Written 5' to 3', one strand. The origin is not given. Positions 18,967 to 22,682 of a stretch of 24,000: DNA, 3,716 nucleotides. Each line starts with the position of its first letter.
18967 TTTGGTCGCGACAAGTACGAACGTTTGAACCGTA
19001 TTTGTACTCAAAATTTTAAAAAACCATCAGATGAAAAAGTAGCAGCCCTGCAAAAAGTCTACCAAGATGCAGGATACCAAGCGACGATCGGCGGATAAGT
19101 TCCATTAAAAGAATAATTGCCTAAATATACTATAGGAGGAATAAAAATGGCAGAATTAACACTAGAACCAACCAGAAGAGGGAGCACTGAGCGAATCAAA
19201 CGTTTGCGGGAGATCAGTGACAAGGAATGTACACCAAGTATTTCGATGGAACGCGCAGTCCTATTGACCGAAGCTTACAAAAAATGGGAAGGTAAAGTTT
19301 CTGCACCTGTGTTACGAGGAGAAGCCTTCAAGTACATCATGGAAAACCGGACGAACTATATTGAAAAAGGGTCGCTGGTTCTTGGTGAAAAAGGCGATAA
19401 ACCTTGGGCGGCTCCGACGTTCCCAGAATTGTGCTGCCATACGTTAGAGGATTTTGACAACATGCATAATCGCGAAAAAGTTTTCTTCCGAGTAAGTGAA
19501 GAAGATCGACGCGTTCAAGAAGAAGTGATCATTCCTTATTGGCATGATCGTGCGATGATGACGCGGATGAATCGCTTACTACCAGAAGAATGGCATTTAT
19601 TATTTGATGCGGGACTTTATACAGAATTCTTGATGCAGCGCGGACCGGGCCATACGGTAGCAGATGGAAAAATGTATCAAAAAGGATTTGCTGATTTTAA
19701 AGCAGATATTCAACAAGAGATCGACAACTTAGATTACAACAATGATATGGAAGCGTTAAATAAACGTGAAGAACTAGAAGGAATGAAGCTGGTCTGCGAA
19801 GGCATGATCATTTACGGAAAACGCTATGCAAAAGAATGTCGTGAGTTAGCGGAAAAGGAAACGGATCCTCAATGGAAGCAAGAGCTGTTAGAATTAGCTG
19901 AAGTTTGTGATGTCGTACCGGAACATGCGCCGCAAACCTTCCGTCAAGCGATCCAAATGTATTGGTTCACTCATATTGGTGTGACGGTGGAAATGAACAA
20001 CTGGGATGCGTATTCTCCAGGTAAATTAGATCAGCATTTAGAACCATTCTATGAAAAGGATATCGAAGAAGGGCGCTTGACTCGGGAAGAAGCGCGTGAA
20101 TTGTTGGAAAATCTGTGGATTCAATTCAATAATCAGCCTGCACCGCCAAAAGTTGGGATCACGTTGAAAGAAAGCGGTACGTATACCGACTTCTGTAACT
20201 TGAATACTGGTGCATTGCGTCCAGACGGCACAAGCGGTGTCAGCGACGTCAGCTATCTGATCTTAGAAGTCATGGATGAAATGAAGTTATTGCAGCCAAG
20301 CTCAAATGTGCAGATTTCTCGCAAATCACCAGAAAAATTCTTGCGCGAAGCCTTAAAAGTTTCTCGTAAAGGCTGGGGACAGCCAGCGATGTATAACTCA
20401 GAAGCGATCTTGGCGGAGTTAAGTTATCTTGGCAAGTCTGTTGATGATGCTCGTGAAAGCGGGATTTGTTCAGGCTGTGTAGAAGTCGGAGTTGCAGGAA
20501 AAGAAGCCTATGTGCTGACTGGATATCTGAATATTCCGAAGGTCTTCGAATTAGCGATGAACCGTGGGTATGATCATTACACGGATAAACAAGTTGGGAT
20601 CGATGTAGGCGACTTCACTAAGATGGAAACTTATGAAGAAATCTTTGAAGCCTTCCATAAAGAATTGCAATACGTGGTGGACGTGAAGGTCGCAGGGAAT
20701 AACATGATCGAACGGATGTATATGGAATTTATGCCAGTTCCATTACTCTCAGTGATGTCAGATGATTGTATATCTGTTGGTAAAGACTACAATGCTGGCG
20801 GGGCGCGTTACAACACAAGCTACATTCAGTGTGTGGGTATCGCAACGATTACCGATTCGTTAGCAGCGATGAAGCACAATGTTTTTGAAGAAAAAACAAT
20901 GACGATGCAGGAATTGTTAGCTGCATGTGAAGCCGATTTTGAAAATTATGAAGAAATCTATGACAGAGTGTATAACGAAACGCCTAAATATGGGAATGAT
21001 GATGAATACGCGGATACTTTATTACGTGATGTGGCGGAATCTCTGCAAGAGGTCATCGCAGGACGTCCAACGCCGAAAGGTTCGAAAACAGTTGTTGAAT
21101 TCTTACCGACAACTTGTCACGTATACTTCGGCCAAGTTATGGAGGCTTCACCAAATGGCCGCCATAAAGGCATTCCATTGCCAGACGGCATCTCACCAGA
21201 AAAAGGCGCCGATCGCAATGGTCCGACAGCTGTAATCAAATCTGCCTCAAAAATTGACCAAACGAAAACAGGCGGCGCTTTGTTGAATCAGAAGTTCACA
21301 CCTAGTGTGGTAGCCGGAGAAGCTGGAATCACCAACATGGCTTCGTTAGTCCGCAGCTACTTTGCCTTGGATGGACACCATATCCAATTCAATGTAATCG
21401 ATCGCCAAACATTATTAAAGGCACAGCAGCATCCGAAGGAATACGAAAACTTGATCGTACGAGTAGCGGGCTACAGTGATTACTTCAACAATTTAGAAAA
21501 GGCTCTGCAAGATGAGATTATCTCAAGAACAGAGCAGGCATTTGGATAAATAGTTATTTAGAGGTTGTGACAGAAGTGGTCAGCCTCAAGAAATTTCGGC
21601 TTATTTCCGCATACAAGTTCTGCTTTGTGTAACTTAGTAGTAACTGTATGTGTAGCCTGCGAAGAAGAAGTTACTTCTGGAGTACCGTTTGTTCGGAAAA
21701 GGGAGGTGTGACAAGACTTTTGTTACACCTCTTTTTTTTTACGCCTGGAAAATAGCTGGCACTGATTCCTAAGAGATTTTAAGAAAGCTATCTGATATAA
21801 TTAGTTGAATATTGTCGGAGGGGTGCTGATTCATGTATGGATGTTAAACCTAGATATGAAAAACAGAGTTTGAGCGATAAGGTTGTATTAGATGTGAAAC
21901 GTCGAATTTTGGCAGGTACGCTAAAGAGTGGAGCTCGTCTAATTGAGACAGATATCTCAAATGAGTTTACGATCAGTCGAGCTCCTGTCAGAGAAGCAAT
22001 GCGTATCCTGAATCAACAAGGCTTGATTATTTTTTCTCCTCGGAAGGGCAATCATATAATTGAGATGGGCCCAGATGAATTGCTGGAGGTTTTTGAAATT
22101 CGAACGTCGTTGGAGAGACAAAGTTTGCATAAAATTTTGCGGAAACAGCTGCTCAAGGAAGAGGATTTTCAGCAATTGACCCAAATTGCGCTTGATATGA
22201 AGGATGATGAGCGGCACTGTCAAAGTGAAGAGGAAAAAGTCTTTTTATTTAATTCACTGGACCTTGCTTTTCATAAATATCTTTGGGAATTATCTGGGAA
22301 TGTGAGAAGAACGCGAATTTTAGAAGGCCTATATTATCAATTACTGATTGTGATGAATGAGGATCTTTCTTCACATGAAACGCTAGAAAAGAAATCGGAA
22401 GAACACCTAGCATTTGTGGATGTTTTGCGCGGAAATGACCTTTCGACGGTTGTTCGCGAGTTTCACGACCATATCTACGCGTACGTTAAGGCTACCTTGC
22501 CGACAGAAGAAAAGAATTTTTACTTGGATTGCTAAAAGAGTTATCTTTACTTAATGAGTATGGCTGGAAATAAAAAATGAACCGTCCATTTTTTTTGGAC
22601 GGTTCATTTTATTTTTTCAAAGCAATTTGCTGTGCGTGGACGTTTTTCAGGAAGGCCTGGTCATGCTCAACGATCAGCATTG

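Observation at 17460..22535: Orphan two-gene glycyl-radical module (eliminase-type GRE plus activase) bracketed by an XRE-cupin and a FadR-type regulator, with no pathway partners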

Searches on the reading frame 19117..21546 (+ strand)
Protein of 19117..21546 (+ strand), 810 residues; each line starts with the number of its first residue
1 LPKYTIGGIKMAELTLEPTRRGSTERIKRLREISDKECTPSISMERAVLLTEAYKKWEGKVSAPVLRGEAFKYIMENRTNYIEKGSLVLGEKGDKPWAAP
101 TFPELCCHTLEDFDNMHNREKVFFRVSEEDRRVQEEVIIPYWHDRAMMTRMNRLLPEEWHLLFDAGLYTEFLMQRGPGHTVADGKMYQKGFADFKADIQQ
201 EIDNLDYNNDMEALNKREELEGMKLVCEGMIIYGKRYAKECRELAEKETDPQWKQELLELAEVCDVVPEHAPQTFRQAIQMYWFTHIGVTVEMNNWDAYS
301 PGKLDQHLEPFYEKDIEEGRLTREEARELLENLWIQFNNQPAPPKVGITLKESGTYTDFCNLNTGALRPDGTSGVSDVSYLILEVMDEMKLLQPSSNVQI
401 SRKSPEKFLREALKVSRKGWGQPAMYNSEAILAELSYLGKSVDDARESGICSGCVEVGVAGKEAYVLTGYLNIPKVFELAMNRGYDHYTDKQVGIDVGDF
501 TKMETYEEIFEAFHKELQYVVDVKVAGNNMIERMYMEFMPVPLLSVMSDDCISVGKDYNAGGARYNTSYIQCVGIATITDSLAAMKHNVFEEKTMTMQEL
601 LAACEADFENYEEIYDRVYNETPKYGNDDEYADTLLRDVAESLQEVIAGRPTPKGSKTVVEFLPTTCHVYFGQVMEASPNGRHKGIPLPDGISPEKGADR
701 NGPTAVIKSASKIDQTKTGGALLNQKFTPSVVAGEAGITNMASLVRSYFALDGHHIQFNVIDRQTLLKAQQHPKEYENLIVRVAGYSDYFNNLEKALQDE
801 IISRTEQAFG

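Call 3: search_solved_structures(query=window:19117-21546:+, max_evalue=1e-10, show_alignments=2)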
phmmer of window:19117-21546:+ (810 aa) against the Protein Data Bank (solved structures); distinct sequences matched with E-value up to 1e-10: 35.
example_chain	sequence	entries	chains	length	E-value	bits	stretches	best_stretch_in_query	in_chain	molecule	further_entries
6vxc_A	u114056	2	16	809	0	1112.6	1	20-809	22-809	Trans-4-hydroxy-L-proline dehydratase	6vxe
1r8w_A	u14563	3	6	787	1.2e-152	513.2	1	24-807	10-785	glycerol dehydratase | B12-independent glycerol dehydratase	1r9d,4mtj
8id1_A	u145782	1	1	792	4.3e-140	471.7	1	24-808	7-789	Formate C-acetyltransferase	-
6lon_B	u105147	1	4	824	8.6e-140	470.7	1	17-808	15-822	PFL2/glycerol dehydratase family glycyl radical enzyme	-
9f3w_A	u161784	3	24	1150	8.7e-137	460.7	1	17-805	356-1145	Choline trimethylamine-lyase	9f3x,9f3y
5i2a_A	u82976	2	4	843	2.2e-135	456.1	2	22-608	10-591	Diol-dehydratase | Diol dehydratase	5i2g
5fay_A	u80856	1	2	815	6.3e-129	434.7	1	22-805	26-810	Choline trimethylamine-lyase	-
9r0v_A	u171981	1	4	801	9.1e-129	434.2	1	22-805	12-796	Choline trimethylamine-lyase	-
9ht9_A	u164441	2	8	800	9.6e-129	434.2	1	22-805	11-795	Choline trimethylamine-lyase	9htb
6vue_A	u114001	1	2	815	9.9e-129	434.1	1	22-805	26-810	Choline trimethylamine-lyase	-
5faw_A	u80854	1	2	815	1e-128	434.1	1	22-805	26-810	Choline trimethylamine-lyase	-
5fau_A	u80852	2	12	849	1.1e-128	434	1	22-805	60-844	Choline trimethylamine-lyase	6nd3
5fav_A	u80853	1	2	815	2.6e-128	432.7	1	22-805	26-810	Choline trimethylamine-lyase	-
5ymr_B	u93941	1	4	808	3.8e-128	432.2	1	21-806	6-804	Formate acetyltransferase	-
5kdp_A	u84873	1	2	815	6.6e-128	431.4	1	22-805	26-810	Choline trimethylamine-lyase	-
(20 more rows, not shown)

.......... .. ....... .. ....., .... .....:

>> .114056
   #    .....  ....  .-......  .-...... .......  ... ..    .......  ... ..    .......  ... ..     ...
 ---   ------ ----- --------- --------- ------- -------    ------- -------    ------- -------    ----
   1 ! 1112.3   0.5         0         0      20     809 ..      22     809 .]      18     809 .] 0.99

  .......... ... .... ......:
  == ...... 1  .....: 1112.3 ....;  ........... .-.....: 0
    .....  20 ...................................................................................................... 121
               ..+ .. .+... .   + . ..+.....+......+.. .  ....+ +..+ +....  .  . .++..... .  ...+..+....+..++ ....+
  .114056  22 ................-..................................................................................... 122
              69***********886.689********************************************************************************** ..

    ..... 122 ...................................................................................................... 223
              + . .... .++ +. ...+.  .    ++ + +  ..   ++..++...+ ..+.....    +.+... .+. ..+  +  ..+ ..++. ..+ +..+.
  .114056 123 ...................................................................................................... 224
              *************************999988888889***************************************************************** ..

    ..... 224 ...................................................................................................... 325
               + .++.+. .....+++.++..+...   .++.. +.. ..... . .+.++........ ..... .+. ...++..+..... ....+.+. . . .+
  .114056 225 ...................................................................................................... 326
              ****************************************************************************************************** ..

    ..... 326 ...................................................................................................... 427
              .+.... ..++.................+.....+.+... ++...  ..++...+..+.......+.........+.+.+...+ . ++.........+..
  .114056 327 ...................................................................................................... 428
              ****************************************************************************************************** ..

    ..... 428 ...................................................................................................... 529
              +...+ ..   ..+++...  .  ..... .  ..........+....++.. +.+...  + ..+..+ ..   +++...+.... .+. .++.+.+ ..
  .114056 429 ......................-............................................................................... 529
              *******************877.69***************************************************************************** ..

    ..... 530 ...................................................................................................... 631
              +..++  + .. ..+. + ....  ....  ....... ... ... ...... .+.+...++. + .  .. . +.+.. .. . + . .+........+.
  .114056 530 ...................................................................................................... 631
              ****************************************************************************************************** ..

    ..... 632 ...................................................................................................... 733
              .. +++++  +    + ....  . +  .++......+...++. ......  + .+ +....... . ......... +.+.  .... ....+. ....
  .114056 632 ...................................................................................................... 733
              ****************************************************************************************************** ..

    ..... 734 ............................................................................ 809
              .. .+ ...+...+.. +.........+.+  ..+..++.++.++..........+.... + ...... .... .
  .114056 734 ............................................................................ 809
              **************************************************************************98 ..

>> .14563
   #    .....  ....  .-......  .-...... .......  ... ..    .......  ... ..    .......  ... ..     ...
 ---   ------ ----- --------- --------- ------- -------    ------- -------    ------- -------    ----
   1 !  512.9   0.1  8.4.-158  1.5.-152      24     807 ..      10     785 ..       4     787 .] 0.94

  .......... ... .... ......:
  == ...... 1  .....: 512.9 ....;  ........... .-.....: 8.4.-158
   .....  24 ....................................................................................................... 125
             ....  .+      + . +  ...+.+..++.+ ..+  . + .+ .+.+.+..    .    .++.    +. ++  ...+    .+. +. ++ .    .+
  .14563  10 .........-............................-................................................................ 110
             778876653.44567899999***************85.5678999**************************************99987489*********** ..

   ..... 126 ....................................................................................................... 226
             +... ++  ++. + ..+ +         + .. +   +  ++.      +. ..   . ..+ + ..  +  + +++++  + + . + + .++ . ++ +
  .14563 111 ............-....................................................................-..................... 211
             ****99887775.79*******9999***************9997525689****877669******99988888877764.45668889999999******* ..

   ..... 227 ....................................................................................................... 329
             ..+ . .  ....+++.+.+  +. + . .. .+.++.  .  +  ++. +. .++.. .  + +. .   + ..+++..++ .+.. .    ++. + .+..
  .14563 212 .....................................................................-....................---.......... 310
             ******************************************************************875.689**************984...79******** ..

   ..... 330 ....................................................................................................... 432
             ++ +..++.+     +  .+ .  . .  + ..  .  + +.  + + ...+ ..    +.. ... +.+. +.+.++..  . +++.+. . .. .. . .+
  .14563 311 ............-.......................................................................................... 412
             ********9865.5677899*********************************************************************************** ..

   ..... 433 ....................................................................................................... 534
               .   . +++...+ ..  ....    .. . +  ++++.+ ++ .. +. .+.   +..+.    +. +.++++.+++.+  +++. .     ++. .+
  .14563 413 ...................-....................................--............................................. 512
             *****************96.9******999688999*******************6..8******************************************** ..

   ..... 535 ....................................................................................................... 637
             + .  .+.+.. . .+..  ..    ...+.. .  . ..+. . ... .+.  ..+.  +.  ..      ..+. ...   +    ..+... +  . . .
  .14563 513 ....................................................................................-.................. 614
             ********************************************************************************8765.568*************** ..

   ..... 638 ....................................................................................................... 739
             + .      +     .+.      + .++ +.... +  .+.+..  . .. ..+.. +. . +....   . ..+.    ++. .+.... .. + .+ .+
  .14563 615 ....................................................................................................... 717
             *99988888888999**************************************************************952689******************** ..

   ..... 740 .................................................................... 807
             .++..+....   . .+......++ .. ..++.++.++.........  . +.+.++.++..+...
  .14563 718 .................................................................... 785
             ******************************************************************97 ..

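Call 4: search_protein_families(library=ncbifam, proteins=[window:19117-21546:+])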
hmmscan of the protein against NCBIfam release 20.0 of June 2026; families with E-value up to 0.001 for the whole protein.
window:19117-21546:+ (810 aa): 12 families
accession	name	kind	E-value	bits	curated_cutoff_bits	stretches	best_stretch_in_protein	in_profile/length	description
NF043068.1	glycl_HYPD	equivalog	0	1290.2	1100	1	24-809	1-784/784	trans-4-hydroxy-L-proline dehydratase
TIGR01774.1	PFL2-3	subfamily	2.1e-188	628.2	678.2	1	24-807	3-784/786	formate C-acetyltransferase/glycerol dehydratase family glycyl radical enzyme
NF048011.1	SfplDhtHpsGDes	equivalog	1.6e-172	575.8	1000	1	22-807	21-819/821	(2S)-3-sulfopropanediol dehydratase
TIGR04394.1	choline_CutC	equivalog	9.8e-150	500.6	1050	1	24-805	2-784/789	choline trimethylamine-lyase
NF007437.0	PRK09983.1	equivalog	1.6e-137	459.7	1109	1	24-807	2-763/765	formate C-acetyltransferase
NF048009.1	SfplDhtHpfGKleb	equivalog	6.2e-135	451.3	1000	1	26-809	27-824/824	(2S)-3-sulfopropanediol dehydratase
NF033718.1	indole_decarb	equivalog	4.8e-126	422.1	1100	2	188-806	226-865/868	indoleacetate decarboxylase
NF033715.1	glycyl_HPDL_Lrg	equivalog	2.6e-109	366.4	1150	1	215-806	267-898/901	4-hydroxyphenylacetate decarboxylase large subunit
TIGR01255.1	pyr_form_ly_1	equivalog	2.2e-43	148.8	994.2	1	275-805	236-739/744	formate C-acetyltransferase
NF038360.1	rad_fix_GrcA3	exception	3.9e-20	71.7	158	1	735-805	3-73/78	autonomous glycyl radical cofactor GrcA3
NF008341.1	PRK11127.1-1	equivalog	6.5e-11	42.1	145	1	754-805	24-75/80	autonomous glycyl radical cofactor GrcA2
TIGR04365.1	spare_glycyl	equivalog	2.8e-09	37.3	170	1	752-805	68-121/126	autonomous glycyl radical cofactor GrcA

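Call 5: search_protein_families(library=pfam, proteins=[window:19117-21546:+])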
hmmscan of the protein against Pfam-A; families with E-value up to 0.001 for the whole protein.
window:19117-21546:+ (810 aa): 2 families
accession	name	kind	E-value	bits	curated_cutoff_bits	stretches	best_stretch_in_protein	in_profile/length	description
PF02901.20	PFL-like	-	5.5e-222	739.4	24.3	1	24-672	2-647/647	Pyruvate formate lyase-like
PF01228.26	Gly_radical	-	1.9e-37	128.5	22.2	1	690-791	3-106/106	Glycine radical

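Call 15: find_related_loci(query=window:19117-21546:+, collection=genome_contigs, flank=8000)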
Query window:19117-21546:+ (810 aa) in genome_contigs; peptide patterns used: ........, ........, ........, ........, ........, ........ (x = any residue, [..] = any of these).
88 stretches matched a pattern; 78 encode a relative of the query (tblastn E <= 1e-3); 78 distinct loci.
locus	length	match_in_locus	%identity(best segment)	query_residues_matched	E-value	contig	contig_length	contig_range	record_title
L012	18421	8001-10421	97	4-810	0e+0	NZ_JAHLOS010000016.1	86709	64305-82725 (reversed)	Enterococcus raffinosus strain N17 No17_ctg016, whole genome shotgun sequence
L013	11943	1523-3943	97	4-810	0e+0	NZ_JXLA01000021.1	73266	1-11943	Enterococcus raffinosus strain DSM 5633 Scaffold21, whole genome shotgun sequence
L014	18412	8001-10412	97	7-810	0e+0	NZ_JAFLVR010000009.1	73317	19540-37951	Candidatus Enterococcus murrayae strain MJM16 scaffold3.9, whole genome shotgun sequence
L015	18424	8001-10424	96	3-810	0e+0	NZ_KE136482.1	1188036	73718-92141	Enterococcus malodoratus ATCC 43197 acOtv-supercont2.2, whole genome shotgun sequence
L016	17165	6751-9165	96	6-810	0e+0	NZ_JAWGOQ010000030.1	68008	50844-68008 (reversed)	MAG: Enterococcus sp. isolate N2_070_042G1_dasN2_070_042G1_abawaca.21 70_014_scaffold_108, whole genome shotgun sequence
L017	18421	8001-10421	96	4-810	0e+0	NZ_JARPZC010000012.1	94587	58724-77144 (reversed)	Enterococcus dongliensis strain K4 NODE_12_length_94587_cov_301.888276, whole genome shotgun sequence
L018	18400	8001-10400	96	11-810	0e+0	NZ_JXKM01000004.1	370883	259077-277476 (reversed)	Enterococcus devriesei strain DSM 22802 Scaffold4, whole genome shotgun sequence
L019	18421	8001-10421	94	4-810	0e+0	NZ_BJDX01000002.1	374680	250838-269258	Enterococcus xiangfangensis strain 11097 contig2, whole genome shotgun sequence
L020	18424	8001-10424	94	3-810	0e+0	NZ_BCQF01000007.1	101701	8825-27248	Enterococcus pseudoavium NBRC 100491, whole genome shotgun sequence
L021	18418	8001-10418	91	5-810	0e+0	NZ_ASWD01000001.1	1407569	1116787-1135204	Enterococcus pallens ATCC BAA-351 acOtw-supercont2.1, whole genome shotgun sequence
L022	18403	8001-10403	91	10-810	0e+0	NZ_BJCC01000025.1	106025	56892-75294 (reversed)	Enterococcus florum strain Gos25-1 sequence25, whole genome shotgun sequence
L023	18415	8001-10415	87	6-810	0e+0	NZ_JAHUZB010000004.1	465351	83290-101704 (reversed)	Enterococcus alishanensis strain ALS3 NODE_4_length_465351_cov_285.504, whole genome shotgun sequence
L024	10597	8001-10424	85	3-810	0e+0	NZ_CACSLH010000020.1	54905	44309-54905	Enterococcus sp. CSURQ0835, whole genome shotgun sequence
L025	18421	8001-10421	97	4-810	0e+0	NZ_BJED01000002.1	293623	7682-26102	Enterococcus hulanensis strain 190-7 scaffold2, whole genome shotgun sequence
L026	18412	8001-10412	81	7-810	0e+0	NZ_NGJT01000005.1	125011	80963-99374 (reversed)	Vagococcus bubulae strain SS1994 5, whole genome shotgun sequence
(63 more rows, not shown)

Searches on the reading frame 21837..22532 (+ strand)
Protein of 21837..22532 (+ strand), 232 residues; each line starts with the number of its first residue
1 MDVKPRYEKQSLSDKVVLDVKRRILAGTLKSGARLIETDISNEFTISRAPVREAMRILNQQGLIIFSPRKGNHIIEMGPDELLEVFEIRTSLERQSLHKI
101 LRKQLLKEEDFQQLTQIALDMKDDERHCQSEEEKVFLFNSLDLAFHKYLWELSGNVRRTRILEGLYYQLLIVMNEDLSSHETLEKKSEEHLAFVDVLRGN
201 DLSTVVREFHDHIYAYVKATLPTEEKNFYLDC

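Call 4: search_protein_families(library=ncbifam, proteins=[window:21837-22532:+])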
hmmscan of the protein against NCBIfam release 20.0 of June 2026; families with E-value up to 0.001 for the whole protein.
window:21837-22532:+ (232 aa): 13 families
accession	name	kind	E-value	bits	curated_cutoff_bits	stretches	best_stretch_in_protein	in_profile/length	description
TIGR03338.1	phnR_burk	equivalog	2e-27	96.2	271.5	1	9-214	9-207/212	phosphonate utilization associated transcriptional regulator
NF003011.0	PRK03837.1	subfamily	5.9e-12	45.7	260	1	8-214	10-227/241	transcriptional regulator NanR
NF008504.0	PRK11414.1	equivalog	7e-12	45.5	225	1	8-121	8-119/221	GntR family transcriptional regulator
NF008576.0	PRK11534.1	equivalog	4e-08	33.2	218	1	20-214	16-211/225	DNA-binding transcriptional regulator CsiR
TIGR02018.2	his_ut_repres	equivalog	1e-07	31.6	220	1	16-128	4-118/226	histidine utilization transcriptional repressor HutC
NF007741.0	PRK10421.1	equivalog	4.1e-07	29.7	311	1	10-71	6-66/262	transcriptional regulator LldR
NF007001.0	PRK09464.1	equivalog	2.2e-06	27.5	330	1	8-65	7-65/254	pyruvate dehydrogenase complex transcriptional repressor PdhR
NF041547.1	GntR_LSA1692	equivalog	1.3e-05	24.9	275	1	14-106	4-102/233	GntR family transcriptional regulator, LSA1692 subfamily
NF007442.0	PRK09990.1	equivalog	1.3e-05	24.8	301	1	8-77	7-77/256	transcriptional regulator GlcC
TIGR02404.1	trehalos_R_Bsub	equivalog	1.8e-05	24.5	211.95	1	15-104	4-99/233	trehalose operon repressor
NF008571.0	PRK11523.1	equivalog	2.1e-05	24.1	396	1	8-165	5-166/258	transcriptional regulator ExuR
TIGR03337.1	phnR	equivalog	0.00023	20.9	296.75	1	20-74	10-65/231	phosphonate utilization transcriptional regulator PhnR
NF007292.0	PRK09764.1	equivalog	0.001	18.3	281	0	16-63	10-58/240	GntR family transcriptional regulator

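Call 5: search_protein_families(library=pfam, proteins=[window:21837-22532:+])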
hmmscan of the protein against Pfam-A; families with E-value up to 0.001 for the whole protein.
window:21837-22532:+ (232 aa): 2 families
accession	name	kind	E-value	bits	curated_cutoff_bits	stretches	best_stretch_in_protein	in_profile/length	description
PF07729.17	FCD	-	2.2e-13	51.1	24.3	1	84-213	1-123/125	FCD domain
PF00392.27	GntR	-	3.5e-12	46.2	27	1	13-72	2-62/64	Bacterial regulatory proteins, gntR family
